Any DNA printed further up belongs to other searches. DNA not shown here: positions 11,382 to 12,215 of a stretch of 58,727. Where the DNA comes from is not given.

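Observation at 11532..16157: Orphan five-gene T6SS tip operon (vgrG - MORN - DUF4280 - SPOR protein - TssJ-like lipoprotein) with no core T6SS genes nearby and no recognisable toxin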

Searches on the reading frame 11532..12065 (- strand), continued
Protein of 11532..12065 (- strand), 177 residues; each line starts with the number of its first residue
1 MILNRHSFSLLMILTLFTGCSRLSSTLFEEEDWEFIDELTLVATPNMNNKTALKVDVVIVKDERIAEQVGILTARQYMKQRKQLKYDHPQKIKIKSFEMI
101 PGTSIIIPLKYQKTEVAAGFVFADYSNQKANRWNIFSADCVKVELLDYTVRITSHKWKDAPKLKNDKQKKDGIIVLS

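Call 23: find_encoding_contigs(protein=P0069, flank=10000, max_places=1)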
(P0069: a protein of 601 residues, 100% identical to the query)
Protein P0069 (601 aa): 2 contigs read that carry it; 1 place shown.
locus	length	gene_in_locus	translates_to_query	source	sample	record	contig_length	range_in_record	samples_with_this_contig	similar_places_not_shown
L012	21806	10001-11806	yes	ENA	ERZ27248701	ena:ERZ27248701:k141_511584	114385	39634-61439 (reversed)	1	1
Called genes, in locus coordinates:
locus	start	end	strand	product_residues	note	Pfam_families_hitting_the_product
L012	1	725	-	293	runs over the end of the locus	PF00140:Sigma70_r1_2 (weak), PF04542:Sigma70_r2, PF04545:Sigma70_r4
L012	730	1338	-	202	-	-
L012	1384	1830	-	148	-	PF11164:DUF2948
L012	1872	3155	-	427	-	PF00275:EPSP_synthase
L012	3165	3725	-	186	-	PF22769:DCD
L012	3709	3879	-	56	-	-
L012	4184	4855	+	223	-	-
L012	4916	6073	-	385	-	PF01479:S4, PF00849:PseudoU_synth_2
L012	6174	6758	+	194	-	PF05591:T6SS_VipA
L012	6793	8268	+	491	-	PF05943:VipB, PF18945:VipB_2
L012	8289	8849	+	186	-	-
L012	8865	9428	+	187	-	-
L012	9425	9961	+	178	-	PF04965:GPW_gp25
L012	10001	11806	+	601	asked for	PF05947:T6SS_TssF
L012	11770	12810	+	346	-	PF06996:T6SS_TssG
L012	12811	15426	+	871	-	PF02861:Clp_N, PF13191:AAA_16 (weak), PF00004:AAA, PF17871:AAA_lid_9, PF00004:AAA, PF07724:AAA_2, PF07728:AAA_5, PF10431:ClpB_D2-small, +5 more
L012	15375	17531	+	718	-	PF05954:Phage_GPD, PF04717:Phage_base_V, PF22178:Gp5_trimer_C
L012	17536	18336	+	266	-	-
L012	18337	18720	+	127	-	PF14107:DUF4280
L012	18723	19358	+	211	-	-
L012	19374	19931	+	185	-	PF12790:T6SS-SciN (faint)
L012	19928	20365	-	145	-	PF02590:SPOUT_MTase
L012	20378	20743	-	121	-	PF02410:RsfS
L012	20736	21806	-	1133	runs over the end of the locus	PF00580:UvrD-helicase, PF13245:AAA_19 (weak), PF13361:UvrD_C, PF13538:UvrD_C_2 (faint), PF12705:PDDEXK_1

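Call 25: find_encoding_contigs(protein=P0097, flank=10000, max_places=1)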
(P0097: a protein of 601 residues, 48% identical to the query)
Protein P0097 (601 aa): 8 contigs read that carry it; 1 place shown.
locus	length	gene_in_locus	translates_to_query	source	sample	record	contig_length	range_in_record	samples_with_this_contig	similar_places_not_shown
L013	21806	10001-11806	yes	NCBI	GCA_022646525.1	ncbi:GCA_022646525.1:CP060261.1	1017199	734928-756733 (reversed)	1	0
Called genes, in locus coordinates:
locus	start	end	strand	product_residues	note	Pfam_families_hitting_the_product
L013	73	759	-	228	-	PF13505:OMP_b-brl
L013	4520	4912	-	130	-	-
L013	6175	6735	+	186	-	PF05591:T6SS_VipA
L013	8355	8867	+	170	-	-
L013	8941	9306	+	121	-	-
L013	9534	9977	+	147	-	PF04965:GPW_gp25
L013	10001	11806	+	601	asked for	PF05947:T6SS_TssF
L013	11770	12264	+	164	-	PF06996:T6SS_TssG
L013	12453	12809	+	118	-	PF06996:T6SS_TssG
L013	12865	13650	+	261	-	PF00852:Glyco_transf_10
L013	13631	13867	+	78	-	-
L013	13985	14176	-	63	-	-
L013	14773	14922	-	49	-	-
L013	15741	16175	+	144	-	PF05954:Phage_GPD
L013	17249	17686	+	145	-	-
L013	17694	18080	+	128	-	-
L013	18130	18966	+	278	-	-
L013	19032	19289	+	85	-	-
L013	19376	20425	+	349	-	-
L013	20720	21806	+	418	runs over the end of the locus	-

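Call 26: find_encoding_contigs(protein=P0082, flank=10000, max_places=1)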
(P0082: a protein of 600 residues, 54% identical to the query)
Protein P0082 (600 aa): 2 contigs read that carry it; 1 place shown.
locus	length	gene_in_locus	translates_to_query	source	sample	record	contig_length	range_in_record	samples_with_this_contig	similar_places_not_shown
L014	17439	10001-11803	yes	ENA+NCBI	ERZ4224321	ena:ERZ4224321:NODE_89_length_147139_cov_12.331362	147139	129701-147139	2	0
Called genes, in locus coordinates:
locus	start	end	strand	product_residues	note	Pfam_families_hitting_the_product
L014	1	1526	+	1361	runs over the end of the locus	PF21075:GDH_ACT1, PF21073:GDH_HM1, PF21076:GDH_ACT2, PF21079:GDH_HM2 (faint), PF21077:GDH_ACT3, PF21078:GDH_HM3, PF05088:Bac_GDH_CD, PF21074:GDH_C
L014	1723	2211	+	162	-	PF09685:MamF_MmsF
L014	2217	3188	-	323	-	PF13505:OMP_b-brl (faint)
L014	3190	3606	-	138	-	-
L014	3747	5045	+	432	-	PF00579:tRNA-synt_1b, PF22421:SYY_C-terminal, PF01479:S4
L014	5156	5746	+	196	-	PF05591:T6SS_VipA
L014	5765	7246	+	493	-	PF05943:VipB, PF18945:VipB_2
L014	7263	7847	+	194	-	-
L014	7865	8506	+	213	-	-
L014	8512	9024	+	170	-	PF04965:GPW_gp25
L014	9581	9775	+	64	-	-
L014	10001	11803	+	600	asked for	PF05947:T6SS_TssF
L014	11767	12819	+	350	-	PF06996:T6SS_TssG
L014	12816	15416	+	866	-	PF02861:Clp_N, PF23569:NBD_SMAX1, PF00004:AAA, PF17871:AAA_lid_9, PF00004:AAA, PF07724:AAA_2, PF07728:AAA_5, PF10431:ClpB_D2-small, +6 more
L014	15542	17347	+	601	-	PF07244:POTRA (faint), PF01103:Omp85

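Call 28: search_protein_families(library=pfam, proteins=[L009:8299-8829:+, L009:8829-9425:+, L012:8289-8849:+, L012:8865-9428:+, L014:7263-7847:+, L014:7865-8506:+, L012:17536-18336:+, L012:18723-19358:+, L012:19374-19931:+], max_evalue=1)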
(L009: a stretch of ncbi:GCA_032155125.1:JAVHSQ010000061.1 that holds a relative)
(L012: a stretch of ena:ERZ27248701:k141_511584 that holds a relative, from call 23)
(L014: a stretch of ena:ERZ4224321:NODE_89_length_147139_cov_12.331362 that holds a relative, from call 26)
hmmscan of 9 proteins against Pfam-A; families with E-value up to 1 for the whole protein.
L009:8299-8829:+ (176 aa): 2 families
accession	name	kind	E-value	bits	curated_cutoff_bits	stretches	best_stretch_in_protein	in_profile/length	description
PF05638.18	T6SS_HCP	-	0.00086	20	23.5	1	46-118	38-109/129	Type VI secretion system effector, Hcp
PF08535.16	KorB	-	0.11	12.9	22.3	1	61-110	20-69/89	KorB domain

L009:8829-9425:+ (198 aa): 1 family
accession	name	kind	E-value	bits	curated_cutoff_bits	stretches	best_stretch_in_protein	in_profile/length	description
PF05638.18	T6SS_HCP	-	0.0011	19.6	23.5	1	69-119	59-110/129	Type VI secretion system effector, Hcp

L012:8289-8849:+ (186 aa): 0 families

L012:8865-9428:+ (187 aa): 1 family
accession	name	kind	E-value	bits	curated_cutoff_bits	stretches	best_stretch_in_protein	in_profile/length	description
PF05638.18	T6SS_HCP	-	0.013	16.2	23.5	1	32-118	23-110/129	Type VI secretion system effector, Hcp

L014:7263-7847:+ (194 aa): 1 family
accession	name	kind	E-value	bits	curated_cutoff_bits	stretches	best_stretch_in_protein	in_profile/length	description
PF05638.18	T6SS_HCP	-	0.0018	19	23.5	1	70-160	44-125/129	Type VI secretion system effector, Hcp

L014:7865-8506:+ (213 aa): 0 families

L012:17536-18336:+ (266 aa): 3 families
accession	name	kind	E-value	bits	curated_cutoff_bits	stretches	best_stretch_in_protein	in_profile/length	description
PF07661.19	MORN_2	-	4.7e-18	63.6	29.6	4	190-210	1-21/22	MORN repeat variant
PF11178.13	DUF2963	-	0.001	18.9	22.6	0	242-259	12-30/52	Protein of unknown function (DUF2963)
PF14977.11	FAM194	-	0.11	12.3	27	0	180-203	10-33/202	FAM194 protein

L012:18723-19358:+ (211 aa): 0 families

L012:19374-19931:+ (185 aa): 3 families
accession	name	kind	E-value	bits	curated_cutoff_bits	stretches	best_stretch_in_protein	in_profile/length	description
PF12790.13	T6SS-SciN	-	2.5e-05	24.5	27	1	45-141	5-100/120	Type VI secretion lipoprotein, VasD, EvfM, TssJ, VC_A0113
PF01933.23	CofD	-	0.00062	19.5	30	1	115-185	118-185/290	2-phospho-L-lactate transferase CofD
PF01629.22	DUF22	-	0.072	13.2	25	1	86-126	39-78/106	Domain of unknown function DUF22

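Call 33: find_related_loci(query=A1, collection=genome_contigs, flank=10000)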
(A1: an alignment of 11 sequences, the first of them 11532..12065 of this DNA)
Query A1 (177 aa) in genome_contigs; peptide patterns used: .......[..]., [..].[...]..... (x = any residue, [..] = any of these).
209 stretches matched a pattern; 2 encode a relative of the query (tblastn E <= 1e-3); 2 distinct loci.
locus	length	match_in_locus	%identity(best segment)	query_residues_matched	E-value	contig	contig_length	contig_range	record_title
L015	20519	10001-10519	55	3-177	2e-60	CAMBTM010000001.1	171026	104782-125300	MAG: Rhizobium sp. Q54 isolate MiH-16apr19-280 genome assembly, contig: MiH-16apr19-C61, whole genome shotgun sequence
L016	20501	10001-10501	45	11-177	2e-49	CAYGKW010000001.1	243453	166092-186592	MAG TPA_asm: uncultured Rhizobiaceae bacterium isolate ERP117304_co1_149 genome assembly, contig: NODE_54_length_243453_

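Call 37: search_protein_families(library=pfam, proteins=[L015:10519-11685:-, L015:11686-12282:-, L015:12440-16789:-, L015:16953-18491:-, L015:18956-20518:-, L016:10516-12615:-, L016:12608-14275:-, L016:14250-15059:-, L016:15462-16061:+, L016:16065-17294:+], max_evalue=0.001)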
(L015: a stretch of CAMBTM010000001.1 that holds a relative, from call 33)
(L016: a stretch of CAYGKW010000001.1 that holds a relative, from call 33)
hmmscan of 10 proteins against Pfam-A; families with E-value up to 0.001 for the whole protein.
L015:10519-11685:- (388 aa): 3 families
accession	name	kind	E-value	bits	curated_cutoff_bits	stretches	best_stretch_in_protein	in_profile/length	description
PF01494.25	FAD_binding_3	-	2.9e-33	116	22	1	3-313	3-320/349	FAD binding domain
PF08491.16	SE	-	1.9e-07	30.9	20.1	1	271-368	124-221/276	Squalene epoxidase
PF04820.20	Trp_halogenase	-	0.00061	19.2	21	0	271-357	314-401/458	Tryptophan halogenase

L015:11686-12282:- (198 aa): 2 families
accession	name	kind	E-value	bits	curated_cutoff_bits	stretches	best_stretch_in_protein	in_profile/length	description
PF02777.23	Sod_Fe_C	-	1.2e-39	134.9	20.9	1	94-195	1-102/102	Iron/manganese superoxide dismutases, C-terminal domain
PF00081.27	Sod_Fe_N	-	5.1e-31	107.4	27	1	2-87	1-82/82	Iron/manganese superoxide dismutases, alpha-hairpin domain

L015:12440-16789:- (1449 aa): 7 families
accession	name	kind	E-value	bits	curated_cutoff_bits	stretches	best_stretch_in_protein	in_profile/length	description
PF12799.13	LRR_4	-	4.4e-20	71.7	27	1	673-716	1-36/44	Leucine Rich repeats (2 copies)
PF00560.39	LRR_1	-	2.1e-16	56.9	20.6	0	674-686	1-13/23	Leucine Rich Repeat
PF13516.12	LRR_6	-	7.1e-15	54.2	23.4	0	962-976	2-16/24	Leucine Rich repeat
PF13855.12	LRR_8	-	2e-14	53.5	27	0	1021-1068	20-60/61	Leucine rich repeat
PF23598.1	LRR_14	-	8.3e-13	48.2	40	1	638-807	40-177/353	Leucine-rich repeat region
PF25013.1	LRR_Zer-1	-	1e-10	42.3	27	0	1017-1069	45-98/137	Zer-1-like, Leucine-rich repeats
PF14580.12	LRR_9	-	0.00066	19.7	30.5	0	581-642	37-91/175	Leucine-rich repeat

L015:16953-18491:- (512 aa): 4 families
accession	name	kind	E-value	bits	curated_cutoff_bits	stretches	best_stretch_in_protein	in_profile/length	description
PF00270.35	DEAD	-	2.6e-49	167.6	26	1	26-190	1-165/167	DEAD/DEAH box helicase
PF00271.37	Helicase_C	-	7.4e-33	113.5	23.5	1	230-334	8-110/110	Helicase conserved C-terminal domain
PF04851.21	ResIII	-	1.5e-08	35.2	22.5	1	42-186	26-163/164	Type III restriction enzyme, res subunit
PF16203.11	ERCC3_RAD25_C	-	0.00035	20.4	27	1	231-315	52-132/248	ERCC3/RAD25/XPB C-terminal helicase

L015:18956-20518:- (520 aa): 0 families

L016:10516-12615:- (699 aa): 7 families
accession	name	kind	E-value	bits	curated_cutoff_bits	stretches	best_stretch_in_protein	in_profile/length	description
PF01653.23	DNA_ligase_aden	-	4.9e-97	324.9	27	1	84-332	3-253/253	NAD-dependent DNA ligase adenylation domain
PF03120.22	DNA_ligase_OB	-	2.9e-33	114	32.9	1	335-411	1-77/79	NAD-dependent DNA ligase OB-fold domain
PF00533.33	BRCT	-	6.4e-17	62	21.3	1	622-692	3-74/78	BRCA1 C Terminus (BRCT) domain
PF12826.13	HHH_2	-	1.8e-13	50.9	27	1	530-604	1-64/64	Helix-hairpin-helix motif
PF03119.21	DNA_ligase_ZBD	-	9.2e-11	41.9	25.8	1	421-448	1-27/27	NAD-dependent DNA ligase C4 zinc finger domain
PF12738.14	PTCB-BRCT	-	1.1e-06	28.9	22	1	631-688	4-60/63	twin BRCT domain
PF22745.1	Nlig-Ia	-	5.9e-06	27.3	27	1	24-69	8-53/92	DNA ligase-like, N-terminal NAD+-binding domain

L016:12608-14275:- (555 aa): 6 families
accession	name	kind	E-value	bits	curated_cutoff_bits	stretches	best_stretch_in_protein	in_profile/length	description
PF02463.25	SMC_N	-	1.2e-17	64.6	40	1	2-507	2-216/220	RecF/RecN/SMC N terminal domain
PF13175.12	AAA_15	-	7.5e-09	36.1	32.1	1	1-493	1-374/374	AAA ATPase domain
PF13476.12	AAA_23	-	1.5e-08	36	27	1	4-299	1-192/201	AAA domain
PF13304.12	AAA_21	-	8.2e-07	29.8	27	0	438-492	247-302/304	AAA domain, putative AbiEii toxin, Type IV TA system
PF13555.12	AAA_29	-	4.2e-05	23.6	27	1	3-46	2-46/61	P-loop containing region of AAA domain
PF13401.12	AAA_22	-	0.00017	22.3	27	0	22-46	5-29/130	AAA domain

L016:14250-15059:- (269 aa): 8 families
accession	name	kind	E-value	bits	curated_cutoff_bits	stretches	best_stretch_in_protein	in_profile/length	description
PF13525.12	YfiO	-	1.3e-51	175.7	25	1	26-219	2-198/203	Outer membrane lipoprotein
PF13512.12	TPR_18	-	9.1e-21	75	21.9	1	22-153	3-144/145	Tetratricopeptide repeat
PF13174.12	TPR_6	-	4.6e-15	55.6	26.3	2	104-144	1-33/33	Tetratricopeptide repeat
PF13428.12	TPR_14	-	2.2e-08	34.4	23.5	0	67-106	2-41/44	Tetratricopeptide repeat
PF14559.12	TPR_19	-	4.4e-08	33.8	25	0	39-103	1-62/68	Tetratricopeptide repeat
PF13432.12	TPR_16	-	8.9e-07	29.7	32.7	0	33-99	1-64/65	Tetratricopeptide repeat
PF07719.23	TPR_2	-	8.8e-06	25.9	27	0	30-60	2-32/34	Tetratricopeptide repeat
PF09976.15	TPR_21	-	2e-05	24.8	25.5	1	31-93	41-103/193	Tetratricopeptide repeat-like domain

L016:15462-16061:+ (199 aa): 2 families
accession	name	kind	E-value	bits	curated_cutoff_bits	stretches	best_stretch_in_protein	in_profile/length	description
PF02777.23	Sod_Fe_C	-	2.3e-41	140.4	20.9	1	94-195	1-102/102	Iron/manganese superoxide dismutases, C-terminal domain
PF00081.27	Sod_Fe_N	-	8.3e-32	109.9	27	1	2-87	1-82/82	Iron/manganese superoxide dismutases, alpha-hairpin domain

L016:16065-17294:+ (409 aa): 6 families
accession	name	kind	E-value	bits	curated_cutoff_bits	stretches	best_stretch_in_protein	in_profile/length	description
PF01494.25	FAD_binding_3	-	6.8e-28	98.3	22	1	6-320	2-319/349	FAD binding domain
PF08491.16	SE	-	4.5e-08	32.9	20.1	1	282-375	127-220/276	Squalene epoxidase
PF07992.20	Pyr_redox_2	-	1.8e-06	28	26.1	0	5-38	142-175/291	Pyridine nucleotide-disulphide oxidoreductase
PF13738.12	Pyr_redox_3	-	1.3e-05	25.1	30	0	9-37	1-30/305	Pyridine nucleotide-disulphide oxidoreductase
PF01266.30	DAO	-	0.00013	22.1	27.9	0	8-36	2-30/353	FAD dependent oxidoreductase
PF13450.12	NAD_binding_8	-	0.00093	19.9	21.9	0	10-37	1-28/68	NAD(P)-binding Rossmann-like domain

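Call 39: find_encoding_contigs(protein=P0233, flank=10000, max_places=3)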
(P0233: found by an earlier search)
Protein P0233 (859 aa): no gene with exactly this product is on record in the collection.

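Call 40: search_solved_structures(query=A1, max_evalue=10, show_alignments=2)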
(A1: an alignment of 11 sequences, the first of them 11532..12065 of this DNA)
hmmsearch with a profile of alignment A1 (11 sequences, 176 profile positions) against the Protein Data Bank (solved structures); distinct sequences matched with E-value up to 10: 2.
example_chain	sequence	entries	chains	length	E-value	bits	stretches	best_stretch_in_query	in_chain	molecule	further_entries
7ane_Q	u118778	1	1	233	2.7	11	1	44-84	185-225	bL28m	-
7aih_Q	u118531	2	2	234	2.7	10.9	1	44-84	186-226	bL28m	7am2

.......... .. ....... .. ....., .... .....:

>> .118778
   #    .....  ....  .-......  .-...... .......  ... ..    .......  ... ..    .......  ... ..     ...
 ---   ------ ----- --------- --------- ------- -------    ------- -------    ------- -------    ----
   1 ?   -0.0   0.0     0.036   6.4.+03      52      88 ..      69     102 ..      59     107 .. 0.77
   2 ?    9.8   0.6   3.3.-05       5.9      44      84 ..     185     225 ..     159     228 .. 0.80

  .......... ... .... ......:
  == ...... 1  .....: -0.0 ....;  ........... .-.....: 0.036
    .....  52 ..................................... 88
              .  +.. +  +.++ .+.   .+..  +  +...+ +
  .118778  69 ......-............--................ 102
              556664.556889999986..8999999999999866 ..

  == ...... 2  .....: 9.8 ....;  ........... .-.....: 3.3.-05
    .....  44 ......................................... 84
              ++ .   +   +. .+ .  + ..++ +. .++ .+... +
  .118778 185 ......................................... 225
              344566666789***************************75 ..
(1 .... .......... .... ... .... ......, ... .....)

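Call 41: predict_structure(alignment_id=A1)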
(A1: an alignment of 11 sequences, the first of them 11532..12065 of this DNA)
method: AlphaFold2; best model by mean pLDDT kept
length: 177 residues; sequences in the alignment: 11
mean_pLDDT: 71.1   pTM: 0.62
mean pLDDT of the five models: 71.1, 58.9, 57.1, 56.3, 56.0
residues with pLDDT >= 90: 40; 70-90: 66; 50-70: 36; < 50: 35
segments of 3 or more residues with pLDDT < 50: 1-3, 19-32, 162-177
pLDDT, mean of each block of 10 residues (from residue 1): 51 50 33 65 89 90 89 86 93 92 88 81 72 64 82 69 42 32
secondary structure, 60 per line:
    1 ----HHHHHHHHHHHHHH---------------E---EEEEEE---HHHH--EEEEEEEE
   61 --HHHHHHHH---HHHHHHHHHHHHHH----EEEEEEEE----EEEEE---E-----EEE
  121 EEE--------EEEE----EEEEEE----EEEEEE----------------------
elements in order: H5-18 E38-43 H47-50 E53-60 H63-70 H74-87 E92-99 E104-108 E118-123 E132-135 E140-145 E150-155

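Call 44: fold_search(model_id=the predicted structure, library=pdb)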
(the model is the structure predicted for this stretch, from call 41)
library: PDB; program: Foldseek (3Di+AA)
matches with E <= 10: 467; with E <= 0.001: 8
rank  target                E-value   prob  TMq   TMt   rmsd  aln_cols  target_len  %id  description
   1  3zhn                  3.3e-06  1.00  0.56  0.73   2.9       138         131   14  Crystal structure of the T6SS lipoprotein TssJ1 from Pseudomonas aeruginosa (released 2013-06-12)
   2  4a1r_A                3.1e-05  1.00  0.50  0.61   3.2       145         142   10  The Structure of Serratia marcescens Lip, a membrane bound component of the Type VI Secretion System. (released 2011-10-05)
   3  4a1r_D                3.3e-05  1.00  0.48  0.59   3.6       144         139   11  The Structure of Serratia marcescens Lip, a membrane bound component of the Type VI Secretion System. (released 2011-10-05)
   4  4a1r_C                3.5e-05  1.00  0.50  0.62   3.3       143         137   12  The Structure of Serratia marcescens Lip, a membrane bound component of the Type VI Secretion System. (released 2011-10-05)
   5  4a1r_B                5.3e-05  1.00  0.51  0.62   3.3       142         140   11  The Structure of Serratia marcescens Lip, a membrane bound component of the Type VI Secretion System. (released 2011-10-05)
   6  6ixh_A                1.2e-04  1.00  0.50  0.64   3.5       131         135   13  Type VI secretion system membrane core complex (released 2019-01-23)
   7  4y7o_C                4.2e-04  1.00  0.50  0.70   2.7       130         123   12  T6SS protein TssM C-terminal domain (869-1107) from EAEC (released 2015-08-05)
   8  6ixh_F                7.6e-04  1.00  0.48  0.61   3.9       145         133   12  Type VI secretion system membrane core complex (released 2019-01-23)
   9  3rx9                  1.5e-03  1.00  0.46  0.61   4.5       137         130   13  3D structure of SciN from an Escherichia coli Patotype (released 2011-12-07)
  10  4y7o_D                3.7e-03  1.00  0.47  0.65   3.6       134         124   13  T6SS protein TssM C-terminal domain (869-1107) from EAEC (released 2015-08-05)
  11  2mca_MODEL_1_A        3.2e-02  0.94  0.33  0.50   4.2       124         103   12  NMR structure of the protein YP_002937094.1 from Eubacterium rectale (released 2013-09-04)
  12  9lks                  1.8e-01  0.57  0.33  0.40   9.0       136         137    7  Crystal Structure of N-terminal flexible domain of the Shaft pilin EbpC from Enterococcus faecalis. (released 2025-07-16)
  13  9lr7_B                2.1e-01  0.25  0.28  0.15  10.2       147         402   10  Crystal Structure of the Basal pilin EbpB from Enterococcus faecalis. (released 2025-07-16)
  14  3ufi                  2.2e-01  0.12  0.23  0.16  13.3       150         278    8  Crystal structure of a putative cell adhesion protein (BACOVA_04980) from Bacteroides ovatus ATCC 8483 at 2.18 A resolut (released 2011-12-14)
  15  5u5o                  2.4e-01  0.33  0.29  0.18   9.7       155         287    8  Bacterial adhesin from Mobiluncus mulieris containing intramolecular disulfide, isopeptide, and ester bond cross-links ( (released 2018-06-13)
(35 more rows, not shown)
